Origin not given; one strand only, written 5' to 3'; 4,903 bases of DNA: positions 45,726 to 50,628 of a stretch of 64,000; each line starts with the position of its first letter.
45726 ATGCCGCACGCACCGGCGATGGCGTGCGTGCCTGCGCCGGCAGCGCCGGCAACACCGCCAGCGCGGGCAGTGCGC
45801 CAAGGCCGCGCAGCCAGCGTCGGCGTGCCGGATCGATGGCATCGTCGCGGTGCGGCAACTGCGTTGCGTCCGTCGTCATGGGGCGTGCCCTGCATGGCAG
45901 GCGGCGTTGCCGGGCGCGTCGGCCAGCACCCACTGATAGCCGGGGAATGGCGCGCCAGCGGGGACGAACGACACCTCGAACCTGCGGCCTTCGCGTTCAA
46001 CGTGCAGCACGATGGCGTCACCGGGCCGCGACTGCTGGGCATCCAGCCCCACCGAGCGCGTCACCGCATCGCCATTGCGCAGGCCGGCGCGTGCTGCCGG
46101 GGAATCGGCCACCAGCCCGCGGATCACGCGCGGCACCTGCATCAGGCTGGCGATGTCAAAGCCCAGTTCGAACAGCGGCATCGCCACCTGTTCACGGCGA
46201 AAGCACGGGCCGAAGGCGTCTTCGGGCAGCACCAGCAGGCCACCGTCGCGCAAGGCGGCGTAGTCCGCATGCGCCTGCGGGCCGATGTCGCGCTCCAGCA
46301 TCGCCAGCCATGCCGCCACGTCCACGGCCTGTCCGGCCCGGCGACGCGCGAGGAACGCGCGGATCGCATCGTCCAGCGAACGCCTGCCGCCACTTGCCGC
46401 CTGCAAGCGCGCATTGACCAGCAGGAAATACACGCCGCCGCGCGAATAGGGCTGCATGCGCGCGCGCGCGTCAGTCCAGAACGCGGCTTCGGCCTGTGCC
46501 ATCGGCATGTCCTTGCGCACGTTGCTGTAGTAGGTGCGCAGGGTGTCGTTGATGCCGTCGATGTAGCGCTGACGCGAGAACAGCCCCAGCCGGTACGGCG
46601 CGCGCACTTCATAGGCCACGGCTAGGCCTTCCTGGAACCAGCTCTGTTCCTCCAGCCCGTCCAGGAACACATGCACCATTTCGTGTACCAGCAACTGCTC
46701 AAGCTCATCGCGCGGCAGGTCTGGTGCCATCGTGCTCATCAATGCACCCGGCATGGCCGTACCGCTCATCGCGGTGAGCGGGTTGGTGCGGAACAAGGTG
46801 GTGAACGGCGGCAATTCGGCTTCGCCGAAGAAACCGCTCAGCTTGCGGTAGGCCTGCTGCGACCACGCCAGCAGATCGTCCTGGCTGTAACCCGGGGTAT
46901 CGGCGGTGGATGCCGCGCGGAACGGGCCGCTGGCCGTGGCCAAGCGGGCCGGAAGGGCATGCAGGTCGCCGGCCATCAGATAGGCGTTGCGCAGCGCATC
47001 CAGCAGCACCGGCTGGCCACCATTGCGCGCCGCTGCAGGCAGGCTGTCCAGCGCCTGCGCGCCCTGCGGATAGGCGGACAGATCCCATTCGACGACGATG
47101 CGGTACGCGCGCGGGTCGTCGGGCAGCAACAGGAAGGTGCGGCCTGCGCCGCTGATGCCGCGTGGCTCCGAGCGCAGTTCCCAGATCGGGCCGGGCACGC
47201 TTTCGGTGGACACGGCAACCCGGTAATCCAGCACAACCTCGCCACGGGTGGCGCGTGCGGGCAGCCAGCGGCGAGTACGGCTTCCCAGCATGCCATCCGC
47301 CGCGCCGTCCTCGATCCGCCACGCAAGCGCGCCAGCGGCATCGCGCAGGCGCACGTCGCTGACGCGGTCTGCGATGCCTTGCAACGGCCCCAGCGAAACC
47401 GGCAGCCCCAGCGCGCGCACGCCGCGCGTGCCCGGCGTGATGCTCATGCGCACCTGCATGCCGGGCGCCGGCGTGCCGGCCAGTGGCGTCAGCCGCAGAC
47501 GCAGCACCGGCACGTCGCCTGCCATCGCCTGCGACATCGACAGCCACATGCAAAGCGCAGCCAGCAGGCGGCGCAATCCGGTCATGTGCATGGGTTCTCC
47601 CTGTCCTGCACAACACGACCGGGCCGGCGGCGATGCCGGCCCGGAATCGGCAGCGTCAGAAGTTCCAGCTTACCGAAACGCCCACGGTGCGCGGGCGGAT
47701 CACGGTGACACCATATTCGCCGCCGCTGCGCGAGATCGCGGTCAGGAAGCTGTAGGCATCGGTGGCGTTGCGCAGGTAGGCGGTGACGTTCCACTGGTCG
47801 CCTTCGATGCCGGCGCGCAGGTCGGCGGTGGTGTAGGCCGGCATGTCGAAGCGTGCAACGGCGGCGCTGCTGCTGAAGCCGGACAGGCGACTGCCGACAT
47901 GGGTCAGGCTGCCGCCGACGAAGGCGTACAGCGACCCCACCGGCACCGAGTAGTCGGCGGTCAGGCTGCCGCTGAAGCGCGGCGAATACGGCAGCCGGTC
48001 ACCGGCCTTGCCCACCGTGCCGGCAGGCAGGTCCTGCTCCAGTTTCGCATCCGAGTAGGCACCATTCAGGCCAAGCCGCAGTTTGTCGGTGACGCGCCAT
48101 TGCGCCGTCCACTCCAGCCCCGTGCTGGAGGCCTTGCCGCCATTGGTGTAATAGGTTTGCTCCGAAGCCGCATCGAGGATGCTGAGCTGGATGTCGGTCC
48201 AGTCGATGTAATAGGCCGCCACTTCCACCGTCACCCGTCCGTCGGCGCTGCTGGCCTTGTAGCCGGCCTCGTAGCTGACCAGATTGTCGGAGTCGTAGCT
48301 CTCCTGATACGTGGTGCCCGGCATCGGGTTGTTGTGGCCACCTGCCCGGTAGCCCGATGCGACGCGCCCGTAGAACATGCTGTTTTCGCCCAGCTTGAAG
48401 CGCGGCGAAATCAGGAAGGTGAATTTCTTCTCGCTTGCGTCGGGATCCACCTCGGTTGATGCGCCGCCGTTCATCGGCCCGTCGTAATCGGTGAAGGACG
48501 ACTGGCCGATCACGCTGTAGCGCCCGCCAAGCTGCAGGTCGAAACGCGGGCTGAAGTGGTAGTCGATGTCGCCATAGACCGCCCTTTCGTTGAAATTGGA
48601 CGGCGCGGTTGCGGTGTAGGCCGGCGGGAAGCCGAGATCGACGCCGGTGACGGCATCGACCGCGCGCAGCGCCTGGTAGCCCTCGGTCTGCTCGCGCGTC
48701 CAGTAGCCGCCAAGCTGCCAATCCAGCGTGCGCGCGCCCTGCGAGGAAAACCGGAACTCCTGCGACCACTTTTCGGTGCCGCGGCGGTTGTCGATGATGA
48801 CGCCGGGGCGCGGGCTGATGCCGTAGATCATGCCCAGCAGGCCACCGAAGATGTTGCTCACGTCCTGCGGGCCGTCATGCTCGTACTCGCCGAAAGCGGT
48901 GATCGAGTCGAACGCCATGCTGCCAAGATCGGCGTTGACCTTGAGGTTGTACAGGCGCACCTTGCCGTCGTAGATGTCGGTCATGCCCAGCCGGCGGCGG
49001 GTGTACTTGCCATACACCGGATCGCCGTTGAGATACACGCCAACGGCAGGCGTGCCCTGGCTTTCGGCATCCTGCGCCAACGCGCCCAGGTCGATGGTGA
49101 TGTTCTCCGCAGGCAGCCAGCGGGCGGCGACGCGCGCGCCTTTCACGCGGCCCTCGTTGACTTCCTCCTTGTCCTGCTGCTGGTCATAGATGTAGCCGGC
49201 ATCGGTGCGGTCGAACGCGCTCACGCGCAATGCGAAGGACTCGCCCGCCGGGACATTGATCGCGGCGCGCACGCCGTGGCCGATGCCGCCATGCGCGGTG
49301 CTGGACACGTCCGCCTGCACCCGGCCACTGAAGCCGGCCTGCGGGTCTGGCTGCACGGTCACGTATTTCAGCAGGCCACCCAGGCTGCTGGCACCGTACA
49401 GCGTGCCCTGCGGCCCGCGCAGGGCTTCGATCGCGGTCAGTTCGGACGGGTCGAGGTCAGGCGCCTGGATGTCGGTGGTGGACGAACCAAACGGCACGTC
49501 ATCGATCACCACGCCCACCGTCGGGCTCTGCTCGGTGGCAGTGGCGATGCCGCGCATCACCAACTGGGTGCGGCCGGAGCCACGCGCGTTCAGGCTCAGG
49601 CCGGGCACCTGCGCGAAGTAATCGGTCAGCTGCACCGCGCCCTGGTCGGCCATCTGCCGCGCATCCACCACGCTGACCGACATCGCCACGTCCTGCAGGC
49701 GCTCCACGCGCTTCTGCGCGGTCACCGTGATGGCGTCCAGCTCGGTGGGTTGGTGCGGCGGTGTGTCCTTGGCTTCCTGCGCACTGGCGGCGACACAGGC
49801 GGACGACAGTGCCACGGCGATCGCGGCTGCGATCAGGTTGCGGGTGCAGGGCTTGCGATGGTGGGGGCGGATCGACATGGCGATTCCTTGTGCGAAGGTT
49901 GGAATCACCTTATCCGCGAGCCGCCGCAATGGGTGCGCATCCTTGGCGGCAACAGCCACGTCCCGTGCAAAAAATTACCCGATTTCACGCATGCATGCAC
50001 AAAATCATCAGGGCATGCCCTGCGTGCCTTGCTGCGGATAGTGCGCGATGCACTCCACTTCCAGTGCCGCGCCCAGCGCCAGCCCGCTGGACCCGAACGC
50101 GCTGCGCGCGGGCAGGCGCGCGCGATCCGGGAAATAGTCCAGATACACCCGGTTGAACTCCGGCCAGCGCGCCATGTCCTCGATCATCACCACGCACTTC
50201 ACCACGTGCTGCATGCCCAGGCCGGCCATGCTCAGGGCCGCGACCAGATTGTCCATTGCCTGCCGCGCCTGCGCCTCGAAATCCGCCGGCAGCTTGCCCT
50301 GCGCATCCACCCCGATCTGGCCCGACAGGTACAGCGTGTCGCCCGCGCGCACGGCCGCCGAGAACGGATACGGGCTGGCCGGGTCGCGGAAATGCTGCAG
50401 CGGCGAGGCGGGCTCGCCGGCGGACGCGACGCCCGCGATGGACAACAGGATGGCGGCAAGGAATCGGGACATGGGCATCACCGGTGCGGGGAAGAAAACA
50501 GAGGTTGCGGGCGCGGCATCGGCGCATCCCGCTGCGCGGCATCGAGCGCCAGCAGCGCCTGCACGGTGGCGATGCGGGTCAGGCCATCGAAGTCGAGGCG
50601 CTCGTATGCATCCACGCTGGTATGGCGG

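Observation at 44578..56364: Candidate undescribed system: TonB-dependent 'peptide utilisation locus' with three exported peptidases, a Tat-PLP enzyme, an exported RidA, a GPH symporter and an Lrp regulator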

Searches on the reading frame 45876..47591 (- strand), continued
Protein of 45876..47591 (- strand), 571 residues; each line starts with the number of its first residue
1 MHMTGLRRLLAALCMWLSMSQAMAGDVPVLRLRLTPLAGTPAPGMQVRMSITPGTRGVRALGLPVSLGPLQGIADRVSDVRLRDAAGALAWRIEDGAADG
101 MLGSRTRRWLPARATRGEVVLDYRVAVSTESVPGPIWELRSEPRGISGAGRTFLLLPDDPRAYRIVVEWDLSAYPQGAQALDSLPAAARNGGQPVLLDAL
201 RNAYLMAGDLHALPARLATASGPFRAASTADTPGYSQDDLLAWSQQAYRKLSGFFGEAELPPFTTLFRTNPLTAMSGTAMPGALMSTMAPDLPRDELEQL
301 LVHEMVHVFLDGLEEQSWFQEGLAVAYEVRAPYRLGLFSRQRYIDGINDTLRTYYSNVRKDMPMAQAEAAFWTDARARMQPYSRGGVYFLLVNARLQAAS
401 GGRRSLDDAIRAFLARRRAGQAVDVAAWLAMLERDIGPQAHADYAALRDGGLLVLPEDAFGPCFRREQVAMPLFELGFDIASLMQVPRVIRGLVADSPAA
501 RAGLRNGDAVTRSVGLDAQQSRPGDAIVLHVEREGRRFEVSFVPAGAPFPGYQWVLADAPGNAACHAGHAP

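Call 78: search_protein_families(library=pfam, proteins=[P0170, P0174, P0258, P0192, P0193, P0257, P0277, P0290], max_evalue=0.0001)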
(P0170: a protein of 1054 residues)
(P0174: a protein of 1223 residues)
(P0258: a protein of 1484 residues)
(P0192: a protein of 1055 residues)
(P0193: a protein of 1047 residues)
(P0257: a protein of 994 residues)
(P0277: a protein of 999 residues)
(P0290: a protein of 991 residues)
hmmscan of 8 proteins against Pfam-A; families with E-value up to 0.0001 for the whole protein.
P0170 (1054 aa): 3 families
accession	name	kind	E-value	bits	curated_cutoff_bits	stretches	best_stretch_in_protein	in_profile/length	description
PF00450.28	Peptidase_S10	-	3.6e-15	56.7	21.9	1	89-206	37-150/420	Serine carboxypeptidase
PF05299.18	Peptidase_M61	-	5.9e-06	27.1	22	1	784-844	6-78/118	M61 glycyl aminopeptidase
PF12146.15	Hydrolase_4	-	3e-05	23.9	27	1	144-232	34-115/239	Serine aminopeptidase, S33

P0174 (1223 aa): 4 families
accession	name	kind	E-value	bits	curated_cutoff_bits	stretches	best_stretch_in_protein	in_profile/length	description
PF01042.26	Ribonuc_L-PSP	-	2.1e-31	108.8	27.3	1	1109-1222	4-120/121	Endoribonuclease L-PSP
PF00450.28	Peptidase_S10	-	1.4e-10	41.6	21.9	1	647-759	35-146/420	Serine carboxypeptidase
PF12146.15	Hydrolase_4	-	6.2e-05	22.9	27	0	698-788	31-114/239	Serine aminopeptidase, S33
PF05299.18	Peptidase_M61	-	6.7e-05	23.7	22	0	339-380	36-77/118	M61 glycyl aminopeptidase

P0258 (1484 aa): 3 families
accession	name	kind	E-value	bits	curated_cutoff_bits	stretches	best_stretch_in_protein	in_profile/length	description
PF15902.12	Sortilin-Vps10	-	9.2e-32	110.8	33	3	123-248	3-115/446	Sortilin, neurotensin receptor 3,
PF14870.12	PSII_BNR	-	8.5e-06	25.7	27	0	234-291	86-139/303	Photosynthesis system II assembly factor YCF48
PF02012.26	BNR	-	1.8e-05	24.5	27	0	617-627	1-11/12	BNR/Asp-box repeat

P0192 (1055 aa): 2 families
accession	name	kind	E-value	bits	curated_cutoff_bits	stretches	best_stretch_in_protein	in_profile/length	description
PF00450.28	Peptidase_S10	-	2.9e-11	43.8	21.9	1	70-468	21-373/420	Serine carboxypeptidase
PF05299.18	Peptidase_M61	-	2.2e-05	25.3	22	0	810-856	36-82/118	M61 glycyl aminopeptidase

P0193 (1047 aa): 3 families
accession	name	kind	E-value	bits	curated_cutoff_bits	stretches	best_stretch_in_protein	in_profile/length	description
PF00450.28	Peptidase_S10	-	1.3e-13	51.5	21.9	1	631-777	29-173/420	Serine carboxypeptidase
PF05299.18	Peptidase_M61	-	1.7e-08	35.3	22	1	321-385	6-82/118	M61 glycyl aminopeptidase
PF01433.26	Peptidase_M1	-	9.3e-05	22.6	27.7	0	288-361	38-112/218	Peptidase family M1 domain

P0257 (994 aa): 2 families
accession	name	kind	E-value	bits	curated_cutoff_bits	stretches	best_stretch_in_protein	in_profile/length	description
PF00450.28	Peptidase_S10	-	6.9e-09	36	21.9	1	577-695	36-146/420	Serine carboxypeptidase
PF05299.18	Peptidase_M61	-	1.9e-05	25.5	22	0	335-383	38-86/118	M61 glycyl aminopeptidase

P0277 (999 aa): 1 family
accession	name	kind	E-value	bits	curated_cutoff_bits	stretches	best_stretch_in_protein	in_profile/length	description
PF00450.28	Peptidase_S10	-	6.1e-15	55.9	21.9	1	63-204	24-146/420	Serine carboxypeptidase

P0290 (991 aa): 1 family
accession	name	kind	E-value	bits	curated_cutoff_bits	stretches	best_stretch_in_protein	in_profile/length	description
PF00450.28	Peptidase_S10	-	2.7e-12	47.2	21.9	1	579-687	36-146/420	Serine carboxypeptidase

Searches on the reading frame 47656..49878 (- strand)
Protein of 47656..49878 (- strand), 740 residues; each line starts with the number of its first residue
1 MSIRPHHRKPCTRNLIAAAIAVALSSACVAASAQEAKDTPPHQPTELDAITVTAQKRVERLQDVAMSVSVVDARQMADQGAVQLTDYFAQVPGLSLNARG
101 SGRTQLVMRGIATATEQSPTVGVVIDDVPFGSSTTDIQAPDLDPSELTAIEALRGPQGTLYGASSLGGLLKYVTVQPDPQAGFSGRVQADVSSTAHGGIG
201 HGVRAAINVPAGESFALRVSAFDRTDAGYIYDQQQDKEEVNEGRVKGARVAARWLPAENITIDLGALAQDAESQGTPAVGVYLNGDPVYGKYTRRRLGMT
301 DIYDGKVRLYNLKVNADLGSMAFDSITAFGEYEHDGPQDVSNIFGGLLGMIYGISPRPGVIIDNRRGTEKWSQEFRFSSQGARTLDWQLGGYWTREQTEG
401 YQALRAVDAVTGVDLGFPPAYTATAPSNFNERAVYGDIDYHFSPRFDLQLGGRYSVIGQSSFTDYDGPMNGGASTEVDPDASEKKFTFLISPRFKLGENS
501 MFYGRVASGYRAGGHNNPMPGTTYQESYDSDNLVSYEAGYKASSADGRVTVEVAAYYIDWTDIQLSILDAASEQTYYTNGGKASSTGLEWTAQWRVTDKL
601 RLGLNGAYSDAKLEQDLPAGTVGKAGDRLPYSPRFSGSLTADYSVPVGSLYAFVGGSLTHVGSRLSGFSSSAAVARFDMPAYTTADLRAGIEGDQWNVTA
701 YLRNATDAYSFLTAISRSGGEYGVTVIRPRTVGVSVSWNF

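Call 7: search_protein_families(library=pfam, proteins=[window:47656-49878:-])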
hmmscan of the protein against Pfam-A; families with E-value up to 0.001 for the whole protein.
window:47656-49878:- (740 aa): 3 families
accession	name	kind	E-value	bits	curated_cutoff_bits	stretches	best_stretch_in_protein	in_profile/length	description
PF00593.30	TonB_dep_Rec_b-barrel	-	3.6e-32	113.2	27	1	282-704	38-435/436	TonB dependent receptor-like, beta-barrel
PF07715.20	Plug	-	4.2e-19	69.5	23.9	1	61-168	2-106/107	TonB-dependent Receptor Plug Domain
PF14905.12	OMP_b-brl_3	-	5.9e-05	22.7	27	1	535-619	220-305/408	Outer membrane protein beta-barrel family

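Call 8: search_protein_families(library=ncbifam, proteins=[window:47656-49878:-])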
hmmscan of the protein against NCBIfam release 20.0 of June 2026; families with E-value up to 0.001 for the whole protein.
window:47656-49878:- (740 aa): 25 families
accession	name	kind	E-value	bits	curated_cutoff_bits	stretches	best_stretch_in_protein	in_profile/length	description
TIGR01783.1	TonB-siderophor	subfamily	1.1e-40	139.9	223.5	1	63-740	1-649/649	TonB-dependent siderophore receptor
TIGR01785.1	TonB-hemin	subfamily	8.8e-22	77.3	316.85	2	47-193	1-151/677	TonB-dependent heme/hemoglobin receptor family protein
NF007465.0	PRK10044.1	equivalog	9.8e-16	57.1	803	2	28-181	43-193/726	ferrichrome porin FhuA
NF053590.1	TonB_dep_TOL0244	equivalog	3.3e-15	55.7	645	2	526-648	410-530/604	TOL_0244 family TonB-dependent receptor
NF047944.1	FoxamRcptFoxA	equivalog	3.7e-15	55.3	1300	2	17-225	8-209/697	ferrioxamine B receptor FoxA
NF010651.0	PRK14050.1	equivalog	7.9e-15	54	884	2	47-179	62-190/730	TonB-dependent siderophore receptor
TIGR01786.1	TonB-hemlactrns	subfamily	8.1e-15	54.2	323.75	1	48-177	1-136/719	TonB-dependent hemoglobin/transferrin/lactoferrin family receptor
NF038289.1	Zn_piracy_ZnuD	exception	9.1e-15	54.3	950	1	22-260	7-237/685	zinc piracy TonB-dependent receptor ZnuD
TIGR01779.1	TonB-B12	equivalog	3.1e-14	52.5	599.7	1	18-206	4-185/614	TonB-dependent vitamin B12 receptor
NF010038.0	PRK13513.1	equivalog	9.7e-13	47.5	942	1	13-300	8-286/659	ligand-gated channel protein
NF041535.1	TonB_rec_PqqU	equivalog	4.4e-12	45.1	1200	2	57-176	10-131/676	TonB-dependent receptor PqqU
NF010010.0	PRK13483.1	equivalog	5.5e-12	44.5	927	1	23-191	13-177/660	ligand-gated channel protein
NF007349.0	PRK09840.1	equivalog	9.9e-11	40.3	686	1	17-197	20-197/760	catecholate siderophore receptor Fiu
NF007478.2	PRK10064.1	equivalog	7.7e-10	37.7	745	1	45-196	28-177/663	catecholate siderophore receptor CirA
NF010011.0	PRK13484.1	equivalog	1.1e-09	37.2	1197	1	14-187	5-170/682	IreA family TonB-dependent siderophore receptor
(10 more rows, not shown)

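Call 79: search_solved_structures(query=window:47656-49878:-, max_evalue=0.00001)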
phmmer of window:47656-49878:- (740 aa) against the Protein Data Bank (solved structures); distinct sequences matched with E-value up to 0.00001: 19.
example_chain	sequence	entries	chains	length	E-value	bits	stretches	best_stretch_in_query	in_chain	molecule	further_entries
4epa_A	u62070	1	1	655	1.4e-30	109.4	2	324-736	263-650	Pesticin receptor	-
9dhe_A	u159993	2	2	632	2.2e-12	49.3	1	49-178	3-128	TonB-dependent receptor | Outer membrane heme/hemoglobin receptor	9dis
3fhh_A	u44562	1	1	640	2.6e-12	49.1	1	49-178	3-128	Outer membrane heme receptor ShuA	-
9dir_B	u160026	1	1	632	2.9e-12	48.9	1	49-178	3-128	Outer membrane heme/hemoglobin receptor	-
6i96_A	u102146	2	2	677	6.2e-10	41.2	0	566-692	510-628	Metal-pseudopaline receptor CntO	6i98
6i97_A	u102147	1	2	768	1.4e-09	40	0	566-692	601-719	Metal-pseudopaline receptor CntO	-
6z8a_A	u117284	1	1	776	1.5e-09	39.9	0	566-692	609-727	Ferrioxamine receptor FoxA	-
8b43_A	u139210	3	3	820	1.7e-09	39.7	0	566-692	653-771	Metal-pseudopaline receptor CntO | Ferrioxamine receptor FoxA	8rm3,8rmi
1by3_A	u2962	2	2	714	5.6e-09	38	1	51-180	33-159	PROTEIN (FERRICHROME-IRON RECEPTOR PRECURSOR (FHUA)) | FERRIC HYDROXAMATE UPTAKE PROTEIN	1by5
1fcp_A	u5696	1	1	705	5.9e-09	38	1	53-180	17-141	PROTEIN (FERRIC HYDROXAMATE UPTAKE RECEPTOR)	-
1fi1_A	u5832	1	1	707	5.9e-09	37.9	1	53-180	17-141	FERRICHROME-IRON RECEPTOR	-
4cu4_A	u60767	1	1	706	6e-09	37.9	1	53-180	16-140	FERRICHROME-IRON RECEPTOR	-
2fcp_A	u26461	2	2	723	8e-09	37.5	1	51-180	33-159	PROTEIN (FERRIC HYDROXAMATE UPTAKE RECEPTOR) | FhuA iron-ferrichrome transporter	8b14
1qff_A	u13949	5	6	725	8.1e-09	37.5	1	51-180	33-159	FERRIC HYDROXAMATE UPTAKE RECEPTOR | PROTEIN (FERRIC HYDROXAMATE UPTAKE RECEPTOR) | FERRIC HYDROXAMATE RECEPTOR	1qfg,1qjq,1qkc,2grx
8a60_A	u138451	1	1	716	8.2e-09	37.5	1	51-180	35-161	Ferrichrome outer membrane transporter/phage receptor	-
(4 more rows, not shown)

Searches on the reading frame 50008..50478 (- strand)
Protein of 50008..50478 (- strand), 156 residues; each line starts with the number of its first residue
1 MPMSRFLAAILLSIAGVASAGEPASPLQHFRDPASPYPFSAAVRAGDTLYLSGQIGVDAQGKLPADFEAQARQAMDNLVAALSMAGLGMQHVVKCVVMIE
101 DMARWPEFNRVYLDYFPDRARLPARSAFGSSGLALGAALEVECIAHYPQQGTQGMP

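Call 7: search_protein_families(library=pfam, proteins=[window:50008-50478:-])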
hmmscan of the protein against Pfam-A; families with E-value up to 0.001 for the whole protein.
window:50008-50478:- (156 aa): 1 family
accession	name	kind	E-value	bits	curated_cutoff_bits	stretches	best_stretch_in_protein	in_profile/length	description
PF01042.26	Ribonuc_L-PSP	-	3.9e-29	101.6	27.3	1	33-146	5-120/121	Endoribonuclease L-PSP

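Call 8: search_protein_families(library=ncbifam, proteins=[window:50008-50478:-])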
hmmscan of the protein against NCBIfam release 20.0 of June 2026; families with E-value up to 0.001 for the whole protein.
window:50008-50478:- (156 aa): 3 families
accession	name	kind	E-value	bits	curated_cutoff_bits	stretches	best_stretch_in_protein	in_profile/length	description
TIGR00004.1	TIGR00004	subfamily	2.5e-27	95.5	106.25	1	33-145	10-123/125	Rid family detoxifying hydrolase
NF008490.0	PRK11401.1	equivalog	7.7e-15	54.9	222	1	31-145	9-125/129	enamine/imine deaminase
TIGR03610.1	RutC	equivalog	2.5e-11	43.8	169.1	1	38-146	17-125/127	pyrimidine utilization protein C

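Call 52: search_solved_structures(query=window:50008-50478:-, max_evalue=1e-8, show_alignments=2)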
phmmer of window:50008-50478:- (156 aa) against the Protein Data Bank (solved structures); distinct sequences matched with E-value up to 1e-8: 43.
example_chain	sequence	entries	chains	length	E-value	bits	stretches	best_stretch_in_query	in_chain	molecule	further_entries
2cwj_A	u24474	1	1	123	1.8e-19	73.7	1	35-146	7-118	putative endonuclease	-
2csl_A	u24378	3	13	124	2.4e-17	66.8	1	30-145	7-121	protein translation initiation inhibitor | translation initiation inhibitor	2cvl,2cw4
5hp7_A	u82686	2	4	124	2e-16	63.8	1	31-145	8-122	Reactive Intermediate Deaminase A, chloroplastic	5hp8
1x25_A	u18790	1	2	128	2.9e-16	63.3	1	33-144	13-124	Hypothetical UPF0076 protein ST0811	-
2dyy_A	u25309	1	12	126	3.6e-16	63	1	35-146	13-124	UPF0076 protein PH0854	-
1qah_A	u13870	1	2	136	6.1e-16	62.3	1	31-147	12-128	PERCHLORIC ACID SOLUBLE PROTEIN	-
1nq3_A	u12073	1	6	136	6.1e-16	62.3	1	31-146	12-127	14.3 kDa perchloric acid soluble protein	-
6tcc_A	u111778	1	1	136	8.6e-16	61.8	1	31-145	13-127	ribonuclease UK114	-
8q3h_A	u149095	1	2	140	8.8e-16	61.7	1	31-146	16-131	2-iminobutanoate/2-iminopropanoate deaminase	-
6tcd_A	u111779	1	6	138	1.3e-15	61.2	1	33-145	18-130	Ribonuclease UK114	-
8qou_A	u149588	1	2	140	1.7e-15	60.8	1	31-146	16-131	2-iminobutanoate/2-iminopropanoate deaminase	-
1oni_A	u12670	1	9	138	1.9e-15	60.7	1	31-145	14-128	14.5 kDa translational inhibitor protein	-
8qov_A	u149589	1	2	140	2.4e-15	60.3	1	31-145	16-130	2-iminobutanoate/2-iminopropanoate deaminase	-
9n80_A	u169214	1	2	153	2.6e-15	60.2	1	31-145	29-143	2-iminobutanoate/2-iminopropanoate deaminase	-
3vcz_A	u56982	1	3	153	2.7e-15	60.2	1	31-145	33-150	Endoribonuclease L-PSP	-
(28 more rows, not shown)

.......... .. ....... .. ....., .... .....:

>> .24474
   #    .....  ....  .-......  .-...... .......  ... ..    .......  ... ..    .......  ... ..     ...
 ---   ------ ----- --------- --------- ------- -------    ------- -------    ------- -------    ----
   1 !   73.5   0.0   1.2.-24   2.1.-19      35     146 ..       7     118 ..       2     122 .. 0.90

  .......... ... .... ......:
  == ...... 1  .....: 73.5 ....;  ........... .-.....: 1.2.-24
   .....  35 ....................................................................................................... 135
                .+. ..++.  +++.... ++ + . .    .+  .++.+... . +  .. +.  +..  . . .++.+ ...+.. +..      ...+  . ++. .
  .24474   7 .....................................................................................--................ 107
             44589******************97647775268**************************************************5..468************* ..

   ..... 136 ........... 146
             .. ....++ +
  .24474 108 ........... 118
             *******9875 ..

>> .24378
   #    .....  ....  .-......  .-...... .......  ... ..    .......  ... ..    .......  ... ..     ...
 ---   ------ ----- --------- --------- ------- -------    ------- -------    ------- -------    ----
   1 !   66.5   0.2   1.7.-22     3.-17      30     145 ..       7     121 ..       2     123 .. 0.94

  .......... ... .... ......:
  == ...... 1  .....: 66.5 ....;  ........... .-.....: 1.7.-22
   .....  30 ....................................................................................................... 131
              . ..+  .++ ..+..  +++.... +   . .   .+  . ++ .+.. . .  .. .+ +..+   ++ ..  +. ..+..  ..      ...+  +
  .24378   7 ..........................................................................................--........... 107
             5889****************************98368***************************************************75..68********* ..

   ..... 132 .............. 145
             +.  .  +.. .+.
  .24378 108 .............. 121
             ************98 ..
